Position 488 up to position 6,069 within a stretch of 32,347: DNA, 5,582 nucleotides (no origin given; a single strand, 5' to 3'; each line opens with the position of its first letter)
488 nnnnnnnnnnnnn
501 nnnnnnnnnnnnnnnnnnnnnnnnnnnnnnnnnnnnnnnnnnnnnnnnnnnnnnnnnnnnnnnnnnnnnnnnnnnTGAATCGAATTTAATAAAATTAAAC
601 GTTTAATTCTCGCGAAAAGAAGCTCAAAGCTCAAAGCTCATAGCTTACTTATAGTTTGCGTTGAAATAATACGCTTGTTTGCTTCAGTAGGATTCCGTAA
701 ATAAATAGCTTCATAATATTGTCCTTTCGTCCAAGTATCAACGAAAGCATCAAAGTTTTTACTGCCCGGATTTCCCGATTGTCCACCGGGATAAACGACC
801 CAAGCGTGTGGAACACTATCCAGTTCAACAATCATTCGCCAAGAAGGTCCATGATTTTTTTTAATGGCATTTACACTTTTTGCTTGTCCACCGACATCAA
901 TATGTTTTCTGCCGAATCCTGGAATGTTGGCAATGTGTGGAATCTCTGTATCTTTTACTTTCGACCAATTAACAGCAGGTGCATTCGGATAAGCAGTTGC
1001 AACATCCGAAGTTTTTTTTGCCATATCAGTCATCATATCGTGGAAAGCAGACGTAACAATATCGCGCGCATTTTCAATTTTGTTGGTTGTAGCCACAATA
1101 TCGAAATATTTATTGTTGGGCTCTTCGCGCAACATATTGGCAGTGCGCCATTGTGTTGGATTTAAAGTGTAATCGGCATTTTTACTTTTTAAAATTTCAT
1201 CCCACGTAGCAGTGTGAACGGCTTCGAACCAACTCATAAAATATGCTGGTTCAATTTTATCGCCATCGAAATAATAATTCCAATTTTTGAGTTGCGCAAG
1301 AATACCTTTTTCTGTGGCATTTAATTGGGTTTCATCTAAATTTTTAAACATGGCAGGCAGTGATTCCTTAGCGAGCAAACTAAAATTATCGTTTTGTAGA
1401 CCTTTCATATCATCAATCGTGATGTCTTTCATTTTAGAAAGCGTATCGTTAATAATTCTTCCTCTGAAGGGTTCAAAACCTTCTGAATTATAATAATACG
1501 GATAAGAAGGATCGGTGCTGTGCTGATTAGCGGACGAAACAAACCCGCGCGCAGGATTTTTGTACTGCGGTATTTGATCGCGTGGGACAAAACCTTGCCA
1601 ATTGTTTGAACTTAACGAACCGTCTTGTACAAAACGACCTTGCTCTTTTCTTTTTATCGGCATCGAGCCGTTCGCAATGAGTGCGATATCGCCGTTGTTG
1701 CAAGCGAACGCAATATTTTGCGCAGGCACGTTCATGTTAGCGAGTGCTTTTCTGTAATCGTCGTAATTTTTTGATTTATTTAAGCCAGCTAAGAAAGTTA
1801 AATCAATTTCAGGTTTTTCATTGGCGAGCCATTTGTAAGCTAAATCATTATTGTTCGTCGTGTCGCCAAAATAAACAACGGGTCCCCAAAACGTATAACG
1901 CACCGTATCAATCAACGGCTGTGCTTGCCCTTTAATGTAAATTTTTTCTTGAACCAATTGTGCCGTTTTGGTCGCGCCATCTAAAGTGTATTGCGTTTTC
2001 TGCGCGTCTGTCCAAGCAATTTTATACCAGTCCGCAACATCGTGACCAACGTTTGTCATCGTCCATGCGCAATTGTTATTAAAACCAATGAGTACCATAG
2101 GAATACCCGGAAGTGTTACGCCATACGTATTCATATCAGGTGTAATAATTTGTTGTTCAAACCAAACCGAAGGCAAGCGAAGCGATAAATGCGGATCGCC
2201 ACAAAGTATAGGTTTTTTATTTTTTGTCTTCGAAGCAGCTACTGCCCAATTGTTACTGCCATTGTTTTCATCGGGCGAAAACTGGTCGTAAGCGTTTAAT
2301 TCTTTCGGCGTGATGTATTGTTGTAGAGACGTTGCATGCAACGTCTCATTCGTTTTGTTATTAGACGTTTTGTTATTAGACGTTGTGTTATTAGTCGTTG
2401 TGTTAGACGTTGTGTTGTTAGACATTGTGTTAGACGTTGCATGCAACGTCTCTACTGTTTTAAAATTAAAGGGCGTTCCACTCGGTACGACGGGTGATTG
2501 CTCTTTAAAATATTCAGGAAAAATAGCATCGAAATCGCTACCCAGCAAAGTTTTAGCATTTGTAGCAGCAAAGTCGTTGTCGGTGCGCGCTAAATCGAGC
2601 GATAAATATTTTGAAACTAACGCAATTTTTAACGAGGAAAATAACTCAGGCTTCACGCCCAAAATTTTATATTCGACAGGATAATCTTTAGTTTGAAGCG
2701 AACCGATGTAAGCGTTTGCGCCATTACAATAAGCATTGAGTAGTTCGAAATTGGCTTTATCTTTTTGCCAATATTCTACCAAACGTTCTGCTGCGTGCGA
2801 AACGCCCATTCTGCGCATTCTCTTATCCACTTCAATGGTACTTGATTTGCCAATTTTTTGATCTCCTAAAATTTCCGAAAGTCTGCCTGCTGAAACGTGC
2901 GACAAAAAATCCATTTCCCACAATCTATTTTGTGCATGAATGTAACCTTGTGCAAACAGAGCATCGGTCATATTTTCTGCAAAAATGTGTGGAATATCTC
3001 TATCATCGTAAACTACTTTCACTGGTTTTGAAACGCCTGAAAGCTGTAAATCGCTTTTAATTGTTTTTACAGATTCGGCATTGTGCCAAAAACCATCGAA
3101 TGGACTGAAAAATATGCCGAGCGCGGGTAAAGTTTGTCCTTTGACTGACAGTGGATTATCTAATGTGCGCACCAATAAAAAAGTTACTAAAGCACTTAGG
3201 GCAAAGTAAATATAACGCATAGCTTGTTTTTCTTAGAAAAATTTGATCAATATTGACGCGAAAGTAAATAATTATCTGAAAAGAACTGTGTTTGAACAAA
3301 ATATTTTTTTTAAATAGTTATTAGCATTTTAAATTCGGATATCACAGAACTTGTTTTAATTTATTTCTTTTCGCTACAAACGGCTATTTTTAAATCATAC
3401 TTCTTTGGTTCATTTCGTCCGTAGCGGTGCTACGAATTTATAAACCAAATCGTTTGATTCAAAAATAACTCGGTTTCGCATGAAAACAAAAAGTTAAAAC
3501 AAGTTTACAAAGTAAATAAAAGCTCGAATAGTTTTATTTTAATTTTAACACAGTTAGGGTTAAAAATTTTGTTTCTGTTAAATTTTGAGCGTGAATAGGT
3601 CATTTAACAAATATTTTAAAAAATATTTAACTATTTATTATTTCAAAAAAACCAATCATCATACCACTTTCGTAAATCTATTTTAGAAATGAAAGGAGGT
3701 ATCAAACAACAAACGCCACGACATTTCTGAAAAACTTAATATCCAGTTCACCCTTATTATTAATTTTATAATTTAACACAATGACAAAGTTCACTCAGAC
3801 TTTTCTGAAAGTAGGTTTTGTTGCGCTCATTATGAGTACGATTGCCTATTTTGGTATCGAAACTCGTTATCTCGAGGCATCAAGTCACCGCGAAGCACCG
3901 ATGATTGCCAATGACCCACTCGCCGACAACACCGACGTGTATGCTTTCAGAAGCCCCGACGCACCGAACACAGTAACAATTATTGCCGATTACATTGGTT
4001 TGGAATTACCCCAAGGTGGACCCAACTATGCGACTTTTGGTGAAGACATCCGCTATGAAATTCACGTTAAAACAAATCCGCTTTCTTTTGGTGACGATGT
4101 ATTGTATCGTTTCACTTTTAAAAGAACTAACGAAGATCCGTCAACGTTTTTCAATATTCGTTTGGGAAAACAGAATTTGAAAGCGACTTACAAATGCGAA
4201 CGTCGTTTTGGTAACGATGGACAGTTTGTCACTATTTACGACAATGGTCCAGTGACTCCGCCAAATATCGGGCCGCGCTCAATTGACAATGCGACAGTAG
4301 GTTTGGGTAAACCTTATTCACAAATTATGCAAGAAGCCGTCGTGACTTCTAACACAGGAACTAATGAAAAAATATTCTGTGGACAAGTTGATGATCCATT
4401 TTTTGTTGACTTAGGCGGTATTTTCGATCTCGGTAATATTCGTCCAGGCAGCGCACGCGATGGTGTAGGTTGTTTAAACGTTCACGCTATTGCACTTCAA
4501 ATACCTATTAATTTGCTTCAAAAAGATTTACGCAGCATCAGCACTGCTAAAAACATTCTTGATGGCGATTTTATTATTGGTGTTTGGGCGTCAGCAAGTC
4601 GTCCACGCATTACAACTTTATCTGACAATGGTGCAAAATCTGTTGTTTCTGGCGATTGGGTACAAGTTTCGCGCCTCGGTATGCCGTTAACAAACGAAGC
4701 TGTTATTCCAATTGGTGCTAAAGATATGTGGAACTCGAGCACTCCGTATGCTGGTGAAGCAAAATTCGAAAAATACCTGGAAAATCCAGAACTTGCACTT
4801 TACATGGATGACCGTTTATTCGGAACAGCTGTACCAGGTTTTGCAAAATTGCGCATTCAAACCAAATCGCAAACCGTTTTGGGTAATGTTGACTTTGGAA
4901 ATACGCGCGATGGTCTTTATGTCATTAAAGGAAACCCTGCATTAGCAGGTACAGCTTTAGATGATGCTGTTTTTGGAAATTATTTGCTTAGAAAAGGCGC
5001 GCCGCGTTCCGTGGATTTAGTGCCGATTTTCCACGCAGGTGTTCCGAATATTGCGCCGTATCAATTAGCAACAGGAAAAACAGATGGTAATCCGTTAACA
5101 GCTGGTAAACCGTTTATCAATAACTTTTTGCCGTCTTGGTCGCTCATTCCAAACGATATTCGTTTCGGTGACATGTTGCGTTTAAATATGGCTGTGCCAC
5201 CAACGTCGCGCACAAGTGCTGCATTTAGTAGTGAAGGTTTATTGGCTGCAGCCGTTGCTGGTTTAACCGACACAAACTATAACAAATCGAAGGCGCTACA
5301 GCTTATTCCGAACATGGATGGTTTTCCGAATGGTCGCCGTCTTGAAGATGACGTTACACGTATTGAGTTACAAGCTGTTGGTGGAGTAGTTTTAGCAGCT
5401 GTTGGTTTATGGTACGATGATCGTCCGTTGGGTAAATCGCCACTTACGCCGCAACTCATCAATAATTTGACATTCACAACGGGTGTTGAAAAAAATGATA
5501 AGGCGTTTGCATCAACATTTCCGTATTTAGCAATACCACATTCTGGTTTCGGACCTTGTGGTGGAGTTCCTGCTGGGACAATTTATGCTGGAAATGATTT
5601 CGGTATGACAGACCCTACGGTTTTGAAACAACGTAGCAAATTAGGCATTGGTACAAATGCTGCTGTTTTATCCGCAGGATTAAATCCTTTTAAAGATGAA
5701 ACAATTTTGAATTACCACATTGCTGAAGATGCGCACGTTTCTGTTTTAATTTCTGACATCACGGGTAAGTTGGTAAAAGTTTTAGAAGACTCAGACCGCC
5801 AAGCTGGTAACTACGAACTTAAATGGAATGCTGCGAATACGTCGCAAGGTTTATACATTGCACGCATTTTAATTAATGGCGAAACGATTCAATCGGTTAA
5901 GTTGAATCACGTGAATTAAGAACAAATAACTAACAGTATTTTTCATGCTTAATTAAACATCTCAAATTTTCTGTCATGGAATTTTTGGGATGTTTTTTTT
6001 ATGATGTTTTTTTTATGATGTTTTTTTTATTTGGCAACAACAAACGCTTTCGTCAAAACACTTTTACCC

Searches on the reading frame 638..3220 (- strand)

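Call 6: search_protein_families(library=pfam, proteins=[window:638-3220:-], max_evalue=0.001)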
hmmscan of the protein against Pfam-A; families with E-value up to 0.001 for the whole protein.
window:638-3220:- (860 aa): 1 family
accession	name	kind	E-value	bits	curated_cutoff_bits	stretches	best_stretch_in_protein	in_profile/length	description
PF01804.23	Penicil_amidase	-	1.5e-180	603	21.3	1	66-841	1-669/675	Penicillin amidase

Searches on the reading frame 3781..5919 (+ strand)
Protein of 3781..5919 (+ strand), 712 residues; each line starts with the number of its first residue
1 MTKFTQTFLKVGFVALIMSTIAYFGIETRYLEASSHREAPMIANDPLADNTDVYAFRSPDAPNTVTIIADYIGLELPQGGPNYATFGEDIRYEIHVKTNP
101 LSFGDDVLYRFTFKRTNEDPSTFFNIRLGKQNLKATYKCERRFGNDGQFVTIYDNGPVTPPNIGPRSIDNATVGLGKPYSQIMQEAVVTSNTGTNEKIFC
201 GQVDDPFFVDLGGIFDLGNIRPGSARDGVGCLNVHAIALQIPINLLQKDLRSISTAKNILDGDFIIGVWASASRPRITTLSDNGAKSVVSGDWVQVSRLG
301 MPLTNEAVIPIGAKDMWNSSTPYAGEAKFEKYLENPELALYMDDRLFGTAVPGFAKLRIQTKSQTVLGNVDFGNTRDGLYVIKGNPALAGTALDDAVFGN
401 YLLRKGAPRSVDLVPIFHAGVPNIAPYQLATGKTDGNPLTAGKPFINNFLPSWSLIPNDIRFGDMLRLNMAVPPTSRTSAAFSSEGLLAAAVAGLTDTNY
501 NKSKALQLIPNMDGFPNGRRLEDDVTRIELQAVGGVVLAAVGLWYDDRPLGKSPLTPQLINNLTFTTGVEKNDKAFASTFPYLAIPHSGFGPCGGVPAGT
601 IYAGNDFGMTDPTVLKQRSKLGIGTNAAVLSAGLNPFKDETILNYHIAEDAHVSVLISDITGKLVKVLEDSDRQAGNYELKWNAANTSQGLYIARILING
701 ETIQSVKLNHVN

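Call 6: search_protein_families(library=pfam, proteins=[window:3781-5919:+], max_evalue=0.001)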
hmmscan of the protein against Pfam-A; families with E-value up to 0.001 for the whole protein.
window:3781-5919:+ (712 aa): 3 families
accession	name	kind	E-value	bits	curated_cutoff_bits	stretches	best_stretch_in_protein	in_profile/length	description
PF14224.11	DUF4331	-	7.4e-122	408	27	1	34-586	1-421/421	Domain of unknown function (DUF4331)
PF18962.6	Por_Secre_tail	-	5.6e-06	27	27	1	635-703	4-69/75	Secretion system C-terminal sorting domain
PF13860.13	FlgD_ig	-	0.00032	21.1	27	0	644-688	15-60/79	FlgD Ig-like domain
